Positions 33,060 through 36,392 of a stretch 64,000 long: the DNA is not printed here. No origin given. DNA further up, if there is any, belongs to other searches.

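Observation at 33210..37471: STAND-like ATPase + TPR protein with a CD-NTase (SMODS) output domain, paired with a second ATPase, beside a CBASS operon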

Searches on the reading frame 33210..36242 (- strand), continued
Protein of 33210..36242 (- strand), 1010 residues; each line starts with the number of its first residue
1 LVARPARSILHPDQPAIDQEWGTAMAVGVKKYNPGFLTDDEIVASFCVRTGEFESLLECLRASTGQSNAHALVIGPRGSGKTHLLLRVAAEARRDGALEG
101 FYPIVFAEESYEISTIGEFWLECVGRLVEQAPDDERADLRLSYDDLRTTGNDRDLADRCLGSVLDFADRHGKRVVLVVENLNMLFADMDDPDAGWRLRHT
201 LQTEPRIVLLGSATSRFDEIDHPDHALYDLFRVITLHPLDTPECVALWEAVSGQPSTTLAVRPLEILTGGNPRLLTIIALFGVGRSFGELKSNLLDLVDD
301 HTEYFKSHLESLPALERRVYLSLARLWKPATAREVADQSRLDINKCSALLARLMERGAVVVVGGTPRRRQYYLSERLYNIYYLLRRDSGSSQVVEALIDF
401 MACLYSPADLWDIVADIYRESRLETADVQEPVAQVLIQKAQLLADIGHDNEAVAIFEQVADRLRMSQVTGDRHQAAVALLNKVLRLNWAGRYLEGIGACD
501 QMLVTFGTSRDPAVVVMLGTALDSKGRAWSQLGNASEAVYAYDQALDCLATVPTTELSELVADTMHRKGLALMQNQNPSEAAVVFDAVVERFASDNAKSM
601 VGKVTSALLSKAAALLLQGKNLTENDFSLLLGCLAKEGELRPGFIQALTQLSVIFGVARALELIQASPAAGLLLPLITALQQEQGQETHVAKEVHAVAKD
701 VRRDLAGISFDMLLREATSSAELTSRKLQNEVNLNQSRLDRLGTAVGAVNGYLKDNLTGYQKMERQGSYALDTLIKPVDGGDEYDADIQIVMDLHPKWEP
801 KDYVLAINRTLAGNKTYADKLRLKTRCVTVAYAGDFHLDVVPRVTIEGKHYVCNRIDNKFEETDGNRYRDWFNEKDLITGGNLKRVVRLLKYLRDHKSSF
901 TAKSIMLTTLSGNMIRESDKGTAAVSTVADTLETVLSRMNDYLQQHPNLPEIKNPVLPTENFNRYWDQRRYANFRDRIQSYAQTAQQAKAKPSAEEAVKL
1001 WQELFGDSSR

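Call 79: find_homologous_proteins(query=A3, max_evalue=0.00001)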
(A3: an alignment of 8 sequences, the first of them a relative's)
Query A3 (8 sequences) (854 aa, profile of the alignment): 3107 proteins with E <= 0.00001 among 8000 candidates; the best 120 are listed.
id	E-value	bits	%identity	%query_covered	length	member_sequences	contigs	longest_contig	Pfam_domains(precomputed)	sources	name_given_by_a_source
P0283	0.0e+0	1559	60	82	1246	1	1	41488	PF13431.13,PF01978.26,PF21545.4,PF13176.13,PF13428.13,PF01637.25,PF13191.13,PF13374.13,PF12683.14,PF07721.21,PF14559.13,PF00515.35,PF12895.14,PF13424.13,PF13399.12,PF13432.13,PF13181.13,PF12968.14,PF07719.24,PF22116.2,PF25199.2,PF13174.13,PF20308.5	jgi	jgi:tetratricopeptide (TPR) repeat protein/energy-coupling factor transporter ATP-binding protein Ec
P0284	0.0e+0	1528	67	82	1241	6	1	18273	PF13414.13,PF01978.26,PF21770.4,PF01535.27,PF13401.13,PF13191.13,PF13374.13,PF07721.21,PF00515.35,PF13424.13,PF07719.24,PF13174.13,PF20308.5,PF24389.2,PF13431.13,PF12583.15,PF13176.13,PF18768.8,PF13428.13,PF01637.25,PF14559.13,PF12895.14,PF10783.15,PF13432.13,PF13181.13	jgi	-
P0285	0.0e+0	1501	68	77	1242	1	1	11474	PF13431.13,PF12583.15,PF01978.26,PF13176.13,PF18768.8,PF13428.13,PF01637.25,PF13191.13,PF13374.13,PF14559.13,PF00515.35,PF13424.13,PF13432.13,PF07820.18,PF13181.13,PF07719.24,PF25199.2,PF13174.13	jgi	jgi:tetratricopeptide (TPR) repeat protein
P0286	0.0e+0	1485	62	79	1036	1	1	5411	PF01978.26,PF13176.13,PF13401.13,PF13428.13,PF01637.25,PF06150.18,PF13191.13,PF13374.13,PF00515.35,PF13424.13,PF13432.13,PF13181.13,PF07719.24,PF13174.13,PF24389.2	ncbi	-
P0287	0.0e+0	1470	71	78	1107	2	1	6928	PF13431.13,PF12583.15,PF13414.13,PF01978.26,PF01535.27,PF13176.13,PF13401.13,PF13428.13,PF28600.1,PF13191.13,PF13374.13,PF14559.13,PF00515.35,PF05729.19,PF13424.13,PF13432.13,PF13181.13,PF07719.24,PF13174.13,PF24389.2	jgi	jgi:tetratricopeptide (TPR) repeat protein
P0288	0.0e+0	1468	65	82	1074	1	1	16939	PF13431.13,PF12583.15,PF01978.26,PF13176.13,PF13401.13,PF13428.13,PF01637.25,PF13191.13,PF13374.13,PF14559.13,PF00515.35,PF05729.19,PF13424.13,PF13432.13,PF13181.13,PF07719.24,PF13174.13,PF24389.2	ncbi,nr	ncbi:MAG: tetratricopeptide repeat protein [Desulfocapsaceae bacterium]|nr:tetratricopeptide repeat 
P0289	0.0e+0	1442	68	77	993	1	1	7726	PF13431.13,PF01978.26,PF21770.4,PF10579.15,PF01535.27,PF13176.13,PF02024.21,PF18768.8,PF13428.13,PF13191.13,PF13374.13,PF14559.13,PF00515.35,PF13424.13,PF13432.13,PF13181.13,PF07719.24,PF13174.13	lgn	-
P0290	0.0e+0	1441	58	82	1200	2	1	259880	PF13431.13,PF13176.13,PF13428.13,PF13191.13,PF13374.13,PF14559.13,PF24575.2,PF00515.35,PF13424.13,PF13432.13,PF13181.13,PF12968.14,PF07719.24,PF13174.13,PF24389.2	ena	-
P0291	0.0e+0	1402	61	85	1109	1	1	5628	PF13414.13,PF13176.13,PF13401.13,PF13428.13,PF01637.25,PF13191.13,PF13374.13,PF14559.13,PF00515.35,PF13424.13,PF13432.13,PF13181.13,PF07719.24,PF13174.13,PF24389.2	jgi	-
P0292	0.0e+0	1394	64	77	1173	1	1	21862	PF13431.13,PF01978.26,PF13176.13,PF03461.21,PF13428.13,PF13191.13,PF13374.13,PF07721.21,PF00515.35,PF13424.13,PF13432.13,PF13181.13,PF13646.13,PF07719.24,PF13174.13,PF24389.2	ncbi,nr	ncbi:MAG: tetratricopeptide repeat protein [Geobacter sp.]|nr:tetratricopeptide repeat protein [Geob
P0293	0.0e+0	1384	54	100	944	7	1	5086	PF13431.13,PF13414.13,PF01978.26,PF13176.13,PF13401.13,PF13428.13,PF01637.25,PF13191.13,PF13374.13,PF14559.13,PF00515.35,PF13424.13,PF13432.13,PF13181.13,PF07719.24,PF25199.2,PF13174.13,PF24389.2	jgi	-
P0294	0.0e+0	1342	66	77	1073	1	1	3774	PF13431.13,PF13414.13,PF01978.26,PF13176.13,PF13428.13,PF01637.25,PF13191.13,PF13374.13,PF14559.13,PF00515.35,PF13424.13,PF13432.13,PF13181.13,PF07719.24,PF25199.2,PF13174.13,PF24389.2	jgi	jgi:tetratricopeptide (TPR) repeat protein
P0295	0.0e+0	1337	54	79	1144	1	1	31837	PF13431.13,PF12583.15,PF13428.13,PF01637.25,PF13191.13,PF13374.13,PF00515.35,PF13424.13,PF13432.13,PF13181.13,PF12968.14,PF13174.13,PF00611.29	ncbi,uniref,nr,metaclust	ncbi:tetratricopeptide repeat protein [Chlorobium ferrooxidans]|uniref:TPR repeat n=1 Tax=Chlorobium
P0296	0.0e+0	1334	66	78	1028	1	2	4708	PF13431.13,PF13414.13,PF01978.26,PF00515.35,PF13424.13,PF13432.13,PF18768.8,PF13181.13,PF07719.24,PF13174.13,PF13191.13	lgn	-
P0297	0.0e+0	1329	66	77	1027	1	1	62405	PF13431.13,PF01978.26,PF13176.13,PF13428.13,PF13191.13,PF13374.13,PF00515.35,PF13424.13,PF13432.13,PF13181.13,PF07719.24,PF13174.13,PF20308.5,PF24389.2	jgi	-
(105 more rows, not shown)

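Call 99: find_encoding_contigs(protein=window:33210-36170:-, flank=6000, max_places=4)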
Protein window:33210-36170:- (986 aa): 15 contigs read that carry it; 2 places shown.
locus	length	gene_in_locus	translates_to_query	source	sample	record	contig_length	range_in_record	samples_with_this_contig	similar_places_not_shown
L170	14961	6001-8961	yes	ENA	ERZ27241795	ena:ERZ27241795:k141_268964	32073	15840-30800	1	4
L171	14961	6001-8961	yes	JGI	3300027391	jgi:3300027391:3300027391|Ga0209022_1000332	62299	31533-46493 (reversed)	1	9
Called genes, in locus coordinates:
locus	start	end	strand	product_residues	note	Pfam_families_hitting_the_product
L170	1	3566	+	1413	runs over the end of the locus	-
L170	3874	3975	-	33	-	-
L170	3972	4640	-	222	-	-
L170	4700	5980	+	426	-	PF01637:ATPase_2, PF13191:AAA_16 (weak)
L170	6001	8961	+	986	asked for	PF01637:ATPase_2 (faint), PF13191:AAA_16, PF24389:ORC-CDC6-like (weak), PF13374:TPR_10 (faint), PF01978:TrmB (weak), PF13181:TPR_8 (faint), PF18144:SMODS, PF21654:DncV-like_NTFase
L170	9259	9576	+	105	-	PF12844:HTH_19, PF13560:HTH_31 (weak), PF01381:HTH_3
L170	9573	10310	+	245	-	-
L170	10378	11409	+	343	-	PF01734:Patatin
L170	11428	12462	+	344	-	PF18144:SMODS, PF21654:DncV-like_NTFase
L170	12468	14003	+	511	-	PF00899:ThiF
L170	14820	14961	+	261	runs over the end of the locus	PF00239:Resolvase (weak)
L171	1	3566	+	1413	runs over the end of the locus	-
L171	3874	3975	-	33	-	-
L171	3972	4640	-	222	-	-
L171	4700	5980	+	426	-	PF01637:ATPase_2, PF13191:AAA_16 (weak)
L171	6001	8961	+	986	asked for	PF01637:ATPase_2 (faint), PF13191:AAA_16, PF24389:ORC-CDC6-like (weak), PF13374:TPR_10 (faint), PF01978:TrmB (weak), PF13181:TPR_8 (faint), PF18144:SMODS, PF21654:DncV-like_NTFase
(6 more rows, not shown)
